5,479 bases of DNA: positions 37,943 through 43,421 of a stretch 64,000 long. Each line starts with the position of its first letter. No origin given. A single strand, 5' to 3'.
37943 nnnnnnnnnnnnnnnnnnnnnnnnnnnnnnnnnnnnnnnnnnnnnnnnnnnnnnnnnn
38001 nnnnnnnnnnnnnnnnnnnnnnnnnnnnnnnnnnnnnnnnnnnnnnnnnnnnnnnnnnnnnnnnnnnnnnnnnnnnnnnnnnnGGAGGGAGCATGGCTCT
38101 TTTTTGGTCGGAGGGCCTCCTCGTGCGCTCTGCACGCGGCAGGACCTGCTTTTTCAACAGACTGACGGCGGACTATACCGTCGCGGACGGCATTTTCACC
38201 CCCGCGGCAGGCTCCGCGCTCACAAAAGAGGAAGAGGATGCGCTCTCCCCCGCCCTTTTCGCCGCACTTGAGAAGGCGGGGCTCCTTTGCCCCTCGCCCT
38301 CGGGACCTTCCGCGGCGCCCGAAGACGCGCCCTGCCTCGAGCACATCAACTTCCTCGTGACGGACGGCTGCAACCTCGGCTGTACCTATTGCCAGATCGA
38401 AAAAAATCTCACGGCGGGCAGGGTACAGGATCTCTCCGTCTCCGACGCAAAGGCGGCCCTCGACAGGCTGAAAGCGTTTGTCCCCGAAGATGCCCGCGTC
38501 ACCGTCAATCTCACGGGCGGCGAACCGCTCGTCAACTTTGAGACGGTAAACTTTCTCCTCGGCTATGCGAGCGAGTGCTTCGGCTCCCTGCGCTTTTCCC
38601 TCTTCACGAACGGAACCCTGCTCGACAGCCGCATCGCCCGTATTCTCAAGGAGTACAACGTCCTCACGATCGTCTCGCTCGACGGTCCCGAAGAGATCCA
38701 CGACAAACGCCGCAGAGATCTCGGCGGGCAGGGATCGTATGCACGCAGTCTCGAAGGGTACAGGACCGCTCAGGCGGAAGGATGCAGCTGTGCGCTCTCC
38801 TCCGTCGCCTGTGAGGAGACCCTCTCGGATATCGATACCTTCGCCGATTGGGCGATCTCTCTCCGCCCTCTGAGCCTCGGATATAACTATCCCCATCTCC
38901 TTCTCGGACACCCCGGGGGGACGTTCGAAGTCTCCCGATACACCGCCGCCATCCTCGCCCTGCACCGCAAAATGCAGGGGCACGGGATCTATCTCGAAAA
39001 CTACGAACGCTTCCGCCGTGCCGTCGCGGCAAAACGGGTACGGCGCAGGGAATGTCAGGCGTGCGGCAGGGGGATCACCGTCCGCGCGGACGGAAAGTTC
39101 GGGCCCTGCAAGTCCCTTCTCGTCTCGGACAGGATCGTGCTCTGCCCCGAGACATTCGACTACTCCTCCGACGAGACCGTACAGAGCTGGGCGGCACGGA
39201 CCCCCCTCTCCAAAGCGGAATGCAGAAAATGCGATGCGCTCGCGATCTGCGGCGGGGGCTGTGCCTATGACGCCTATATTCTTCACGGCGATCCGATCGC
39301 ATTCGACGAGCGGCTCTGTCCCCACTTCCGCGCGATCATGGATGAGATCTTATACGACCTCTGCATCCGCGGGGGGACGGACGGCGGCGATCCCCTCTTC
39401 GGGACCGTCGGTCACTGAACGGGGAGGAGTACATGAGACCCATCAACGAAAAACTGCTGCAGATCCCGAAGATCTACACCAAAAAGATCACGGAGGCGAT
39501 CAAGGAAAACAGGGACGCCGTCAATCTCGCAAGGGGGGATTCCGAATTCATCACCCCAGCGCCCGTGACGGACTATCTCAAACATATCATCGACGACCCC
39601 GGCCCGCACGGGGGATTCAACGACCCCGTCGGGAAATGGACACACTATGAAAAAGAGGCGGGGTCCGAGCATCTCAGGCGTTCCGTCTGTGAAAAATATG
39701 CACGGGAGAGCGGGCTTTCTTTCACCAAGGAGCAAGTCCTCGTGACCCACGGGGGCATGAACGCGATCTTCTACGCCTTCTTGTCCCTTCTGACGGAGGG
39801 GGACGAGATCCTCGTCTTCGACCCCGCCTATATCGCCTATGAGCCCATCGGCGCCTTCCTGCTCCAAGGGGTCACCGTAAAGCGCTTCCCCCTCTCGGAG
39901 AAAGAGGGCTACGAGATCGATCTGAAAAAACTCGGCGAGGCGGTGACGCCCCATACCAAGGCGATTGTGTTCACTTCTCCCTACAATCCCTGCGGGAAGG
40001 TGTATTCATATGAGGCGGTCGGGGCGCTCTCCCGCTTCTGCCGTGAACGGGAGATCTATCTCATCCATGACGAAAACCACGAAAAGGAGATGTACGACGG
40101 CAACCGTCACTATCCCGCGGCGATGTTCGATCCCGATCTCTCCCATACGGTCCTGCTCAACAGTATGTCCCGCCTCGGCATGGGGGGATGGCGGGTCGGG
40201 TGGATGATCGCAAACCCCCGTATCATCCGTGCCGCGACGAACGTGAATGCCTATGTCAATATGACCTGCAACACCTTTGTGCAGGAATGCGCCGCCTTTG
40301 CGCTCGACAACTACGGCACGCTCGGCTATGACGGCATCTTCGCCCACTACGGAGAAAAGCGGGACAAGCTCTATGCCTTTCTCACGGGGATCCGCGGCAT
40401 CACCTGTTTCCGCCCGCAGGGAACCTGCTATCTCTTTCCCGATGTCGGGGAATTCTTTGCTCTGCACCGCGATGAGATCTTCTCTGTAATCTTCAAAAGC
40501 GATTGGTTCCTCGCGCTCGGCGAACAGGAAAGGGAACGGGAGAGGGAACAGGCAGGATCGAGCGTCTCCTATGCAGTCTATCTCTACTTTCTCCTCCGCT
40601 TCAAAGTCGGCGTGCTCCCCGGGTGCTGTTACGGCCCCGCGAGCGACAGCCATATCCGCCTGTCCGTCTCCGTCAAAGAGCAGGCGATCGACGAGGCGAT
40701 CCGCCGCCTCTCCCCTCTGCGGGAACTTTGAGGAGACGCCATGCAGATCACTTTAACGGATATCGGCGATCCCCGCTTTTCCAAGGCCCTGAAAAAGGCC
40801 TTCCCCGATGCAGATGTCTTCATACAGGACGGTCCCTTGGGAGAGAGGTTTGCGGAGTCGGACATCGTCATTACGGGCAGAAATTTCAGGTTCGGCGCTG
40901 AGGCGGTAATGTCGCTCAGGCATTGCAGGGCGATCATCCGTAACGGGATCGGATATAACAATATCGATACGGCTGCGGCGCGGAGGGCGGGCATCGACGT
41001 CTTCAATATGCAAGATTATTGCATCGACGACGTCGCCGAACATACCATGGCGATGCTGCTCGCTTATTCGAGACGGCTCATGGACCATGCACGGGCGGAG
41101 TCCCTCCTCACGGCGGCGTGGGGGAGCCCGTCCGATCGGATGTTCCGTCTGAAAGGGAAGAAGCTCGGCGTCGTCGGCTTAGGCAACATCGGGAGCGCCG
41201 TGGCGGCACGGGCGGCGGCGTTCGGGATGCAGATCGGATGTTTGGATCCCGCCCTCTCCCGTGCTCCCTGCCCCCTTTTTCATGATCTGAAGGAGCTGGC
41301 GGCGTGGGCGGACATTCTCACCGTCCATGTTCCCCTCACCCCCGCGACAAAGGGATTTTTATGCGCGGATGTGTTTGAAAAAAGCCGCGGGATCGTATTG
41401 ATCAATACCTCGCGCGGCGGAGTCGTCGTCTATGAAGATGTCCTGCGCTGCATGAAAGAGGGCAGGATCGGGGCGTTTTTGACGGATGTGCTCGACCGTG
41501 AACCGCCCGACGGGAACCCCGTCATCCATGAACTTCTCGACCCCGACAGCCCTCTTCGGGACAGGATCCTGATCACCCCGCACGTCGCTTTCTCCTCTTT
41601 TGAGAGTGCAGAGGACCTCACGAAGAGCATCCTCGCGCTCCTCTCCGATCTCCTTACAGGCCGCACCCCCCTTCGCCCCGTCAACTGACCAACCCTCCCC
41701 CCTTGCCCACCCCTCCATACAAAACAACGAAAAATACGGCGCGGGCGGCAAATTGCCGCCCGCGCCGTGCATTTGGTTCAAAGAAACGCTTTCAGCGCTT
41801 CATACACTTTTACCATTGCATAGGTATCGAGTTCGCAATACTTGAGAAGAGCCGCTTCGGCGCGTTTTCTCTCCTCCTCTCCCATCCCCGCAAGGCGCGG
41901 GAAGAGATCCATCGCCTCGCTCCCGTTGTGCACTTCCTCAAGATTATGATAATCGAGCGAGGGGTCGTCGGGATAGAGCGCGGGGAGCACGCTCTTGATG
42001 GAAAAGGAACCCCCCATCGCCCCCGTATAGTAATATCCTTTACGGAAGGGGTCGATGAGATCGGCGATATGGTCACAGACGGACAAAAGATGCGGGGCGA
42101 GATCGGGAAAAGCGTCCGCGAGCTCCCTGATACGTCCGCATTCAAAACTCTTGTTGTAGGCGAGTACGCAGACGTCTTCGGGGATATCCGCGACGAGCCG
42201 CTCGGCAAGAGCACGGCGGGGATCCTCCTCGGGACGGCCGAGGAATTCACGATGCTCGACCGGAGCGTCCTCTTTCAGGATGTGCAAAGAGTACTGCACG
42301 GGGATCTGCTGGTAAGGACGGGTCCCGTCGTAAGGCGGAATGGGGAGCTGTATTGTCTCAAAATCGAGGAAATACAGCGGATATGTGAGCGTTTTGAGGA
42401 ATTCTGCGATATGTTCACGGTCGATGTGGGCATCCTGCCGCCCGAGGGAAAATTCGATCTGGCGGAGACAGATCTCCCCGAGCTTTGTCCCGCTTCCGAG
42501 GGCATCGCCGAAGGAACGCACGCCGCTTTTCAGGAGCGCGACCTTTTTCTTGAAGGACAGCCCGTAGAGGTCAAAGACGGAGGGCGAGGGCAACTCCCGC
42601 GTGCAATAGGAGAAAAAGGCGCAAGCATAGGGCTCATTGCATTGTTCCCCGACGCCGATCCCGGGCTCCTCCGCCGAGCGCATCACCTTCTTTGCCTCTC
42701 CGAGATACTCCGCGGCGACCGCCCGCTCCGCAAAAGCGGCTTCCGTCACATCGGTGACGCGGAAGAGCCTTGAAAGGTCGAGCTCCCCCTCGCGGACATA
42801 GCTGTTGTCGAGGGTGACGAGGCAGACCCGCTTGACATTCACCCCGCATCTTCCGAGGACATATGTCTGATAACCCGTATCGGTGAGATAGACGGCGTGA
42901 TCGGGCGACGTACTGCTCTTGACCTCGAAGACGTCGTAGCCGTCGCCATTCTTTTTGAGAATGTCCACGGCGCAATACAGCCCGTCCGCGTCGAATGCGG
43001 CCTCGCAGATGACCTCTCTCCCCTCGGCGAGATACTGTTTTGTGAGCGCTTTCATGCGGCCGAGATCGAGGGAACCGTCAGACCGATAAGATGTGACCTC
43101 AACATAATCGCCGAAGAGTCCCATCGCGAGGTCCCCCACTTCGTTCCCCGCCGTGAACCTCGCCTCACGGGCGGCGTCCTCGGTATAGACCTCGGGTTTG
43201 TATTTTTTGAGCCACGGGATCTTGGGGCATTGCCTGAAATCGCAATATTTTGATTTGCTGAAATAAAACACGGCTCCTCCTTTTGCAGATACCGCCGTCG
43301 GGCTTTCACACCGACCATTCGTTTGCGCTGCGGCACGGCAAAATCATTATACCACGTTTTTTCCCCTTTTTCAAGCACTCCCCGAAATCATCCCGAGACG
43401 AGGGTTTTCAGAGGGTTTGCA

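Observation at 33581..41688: Translationally coupled 8-gene operon: two membrane-anchored guanylate-kinase-like proteins, atypical HAD, two radical-SAM/SPASM enzymes, Lys-less aminotransferase fold, 2-hydroxyacid dehydrogenase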

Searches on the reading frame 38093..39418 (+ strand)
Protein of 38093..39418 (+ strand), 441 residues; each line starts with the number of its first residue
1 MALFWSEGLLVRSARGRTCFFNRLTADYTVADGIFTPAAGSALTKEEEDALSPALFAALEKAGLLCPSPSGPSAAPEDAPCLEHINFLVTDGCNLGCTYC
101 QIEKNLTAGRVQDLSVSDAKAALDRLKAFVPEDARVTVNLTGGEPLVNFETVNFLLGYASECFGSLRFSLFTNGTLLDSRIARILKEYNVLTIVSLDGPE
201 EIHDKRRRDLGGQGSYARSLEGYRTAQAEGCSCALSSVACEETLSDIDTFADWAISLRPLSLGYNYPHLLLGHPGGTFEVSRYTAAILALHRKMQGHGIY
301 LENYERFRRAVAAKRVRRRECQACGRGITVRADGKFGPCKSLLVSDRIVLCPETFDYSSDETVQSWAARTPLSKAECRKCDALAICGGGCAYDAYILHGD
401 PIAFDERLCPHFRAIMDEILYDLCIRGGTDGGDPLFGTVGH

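Call 3: search_protein_families(library=pfam, proteins=[window:38093-39418:+], max_evalue=0.01)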
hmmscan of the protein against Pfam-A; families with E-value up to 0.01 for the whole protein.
window:38093-39418:+ (441 aa): 2 families
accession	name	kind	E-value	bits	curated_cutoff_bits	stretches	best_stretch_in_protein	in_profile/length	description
PF04055.27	Radical_SAM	-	4.6e-20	72.9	29.5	1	89-254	3-166/166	Radical SAM superfamily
PF13353.11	Fer4_12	-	2.6e-07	31.4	22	1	88-216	10-132/137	4Fe-4S single cluster domain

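Call 4: search_protein_families(library=ncbifam, proteins=[window:38093-39418:+], max_evalue=0.01)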
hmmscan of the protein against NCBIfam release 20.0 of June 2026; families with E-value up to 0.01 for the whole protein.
window:38093-39418:+ (441 aa): 77 families (the best 25 are shown)
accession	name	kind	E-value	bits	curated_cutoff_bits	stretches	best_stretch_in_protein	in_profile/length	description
TIGR03906.1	quino_hemo_SAM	equivalog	7.1e-36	123.8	453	2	56-217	64-232/467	quinohemoprotein amine dehydrogenase maturation protein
NF047865.1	rSAM_PapB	equivalog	2.7e-35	122.2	340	1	85-401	5-327/330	PapB family radical SAM/SPASM ranthipeptide maturase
TIGR04136.1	rSAM_FibroRumin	equivalog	6.6e-33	114.2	400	1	83-423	91-453/458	FibroRumin system radical SAM peptide maturase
TIGR04064.1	rSAM_nif11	equivalog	4.4e-32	111.4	518.7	2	73-217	69-215/459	nif11-like peptide radical SAM maturase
TIGR03974.1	rSAM_six_Cys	equivalog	8.9e-28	97.3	425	2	87-223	101-241/451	thioether cross-link-forming SCIFF peptide maturase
TIGR04068.1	rSAM_ocin_clost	equivalog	5.1e-26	91.6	500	1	81-221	82-227/462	Cys-rich peptide radical SAM maturase CcpM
TIGR03978.1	rSAM_paired_1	equivalog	5.8e-25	88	370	1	87-229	87-230/466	His-Xaa-Ser system radical SAM maturase HxsB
NF038107.1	rSAM_NF038107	equivalog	1.5e-23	83.3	600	2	86-218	88-225/444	Cys-every-fifth radical SAM/SPASM peptide maturase CefB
NF041707.1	rSAM_YhhB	equivalog_domain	3.9e-23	82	445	1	89-228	8-154/369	cyclophane-forming radical SAM/SPASM peptide maturase YhhB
TIGR04083.1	rSAM_pep_methan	hypoth_equivalog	1.2e-22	80.3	300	1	84-420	1-340/376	TIGR04083 family peptide-modifying radical SAM enzyme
NF040492.1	not_ScfB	exception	1.6e-22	80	855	2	84-219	96-235/450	ScfB-related radical SAM/SPASM orphan maturase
TIGR03942.1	sulfatase_rSAM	equivalog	1.5e-21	76.9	349.45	2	91-227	9-149/363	anaerobic sulfatase maturase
NF035951.1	rSAM_RumMC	equivalog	2.6e-21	75.9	720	1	84-225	113-258/510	RumMC family radical SAM sactipeptide maturase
NF041298.1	rSAM_mat_DynA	equivalog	2.5e-20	72.8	450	2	90-252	8-172/356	dynobactin maturation radical SAM/SPASM protein DynA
TIGR04280.1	geopep_mat_rSAM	hypoth_equivalog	1.3e-19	70.5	400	1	88-220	89-224/428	geopeptide radical SAM maturase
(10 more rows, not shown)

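Call 19: search_protein_families(library=padloc, proteins=[window:38093-39418:+], max_evalue=0.01)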
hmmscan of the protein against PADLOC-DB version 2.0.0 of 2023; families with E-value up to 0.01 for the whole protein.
window:38093-39418:+ (441 aa): 2 families
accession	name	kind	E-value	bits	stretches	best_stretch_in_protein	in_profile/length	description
PDLC02903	pVip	-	1.5e-12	45.6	1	85-201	2-105/257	Viperins not associated with kinases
PDLC02904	pVip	-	1.9e-09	35.4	1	85-200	5-111/262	Viperins associated with kinases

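Call 35: search_solved_structures(query=window:38093-39418:+, max_evalue=0.001)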
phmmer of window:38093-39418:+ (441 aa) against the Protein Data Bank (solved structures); distinct sequences matched with E-value up to 0.001: 8.
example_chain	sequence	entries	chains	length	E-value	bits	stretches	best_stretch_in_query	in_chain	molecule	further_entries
5wgg_A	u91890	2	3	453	7.9e-19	70.9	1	81-223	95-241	Radical SAM domain protein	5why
8vpo_A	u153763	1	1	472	2.5e-13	52.8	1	82-417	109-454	Radical SAM core domain-containing protein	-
4k37_A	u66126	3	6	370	2.2e-11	46.4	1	90-218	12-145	Anaerobic sulfatase-maturating enzyme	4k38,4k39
4k36_A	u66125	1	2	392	2.4e-11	46.2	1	90-218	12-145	Anaerobic sulfatase-maturating enzyme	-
9gm3_A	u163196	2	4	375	4.3e-11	45.4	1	89-220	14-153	ChlB radical SAM domain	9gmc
7tol_A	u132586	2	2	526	1e-05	27.7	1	85-198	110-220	glycerol dibiphytanyl glycerol tetraether - macrocyclic archaeol synthase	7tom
7vob_C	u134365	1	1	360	1.9e-05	26.8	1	69-239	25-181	Cytosylglucuronate decarboxylase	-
7voc_C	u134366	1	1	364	2e-05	26.7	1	69-239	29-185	Cytosylglucuronate decarboxylase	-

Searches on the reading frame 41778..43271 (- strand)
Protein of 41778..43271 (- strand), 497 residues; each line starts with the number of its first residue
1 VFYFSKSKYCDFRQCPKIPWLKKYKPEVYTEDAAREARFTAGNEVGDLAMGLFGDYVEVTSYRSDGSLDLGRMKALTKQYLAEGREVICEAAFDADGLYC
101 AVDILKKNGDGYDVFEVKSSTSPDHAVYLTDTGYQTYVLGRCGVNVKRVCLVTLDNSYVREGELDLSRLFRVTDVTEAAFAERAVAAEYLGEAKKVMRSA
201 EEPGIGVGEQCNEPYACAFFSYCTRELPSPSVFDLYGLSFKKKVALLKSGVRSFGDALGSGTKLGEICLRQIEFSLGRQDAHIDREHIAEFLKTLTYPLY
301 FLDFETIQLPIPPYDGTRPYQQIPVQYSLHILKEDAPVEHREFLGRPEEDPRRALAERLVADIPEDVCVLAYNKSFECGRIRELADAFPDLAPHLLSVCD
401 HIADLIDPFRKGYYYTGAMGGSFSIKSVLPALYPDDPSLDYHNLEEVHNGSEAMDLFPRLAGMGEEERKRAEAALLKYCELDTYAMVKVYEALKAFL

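Call 7: search_protein_families(library=pfam, proteins=[window:41778-43271:-], max_evalue=0.0001)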
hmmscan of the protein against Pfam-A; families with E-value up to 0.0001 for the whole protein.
window:41778-43271:- (497 aa): 1 family
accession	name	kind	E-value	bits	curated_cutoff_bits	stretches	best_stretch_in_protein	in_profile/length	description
PF11074.14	DUF2779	-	6.6e-46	156.1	23.3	1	300-424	1-126/126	Domain of unknown function(DUF2779)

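Call 19: search_protein_families(library=padloc, proteins=[window:41778-43271:-], max_evalue=0.01)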
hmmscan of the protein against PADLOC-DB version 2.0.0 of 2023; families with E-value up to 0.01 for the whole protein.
window:41778-43271:- (497 aa): 1 family
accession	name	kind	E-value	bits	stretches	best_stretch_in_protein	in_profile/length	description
PDLC01447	Cas4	-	1.7e-06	26.6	1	6-226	7-160/161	"CAS-I,CAS-II,CAS-III,CAS-IV,CAS-V,CAS-VI; acquisition_associated"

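Call 20: search_protein_families(library=ncbifam, proteins=[window:41778-43271:-], max_evalue=0.001)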
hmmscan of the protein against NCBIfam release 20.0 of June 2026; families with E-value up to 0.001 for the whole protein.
window:41778-43271:- (497 aa): 1 family
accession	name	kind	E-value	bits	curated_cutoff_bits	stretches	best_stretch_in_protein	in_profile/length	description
NF045869.1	UU173_fam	subfamily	4.4e-15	55.7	225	1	300-495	414-646/650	UU173 family protein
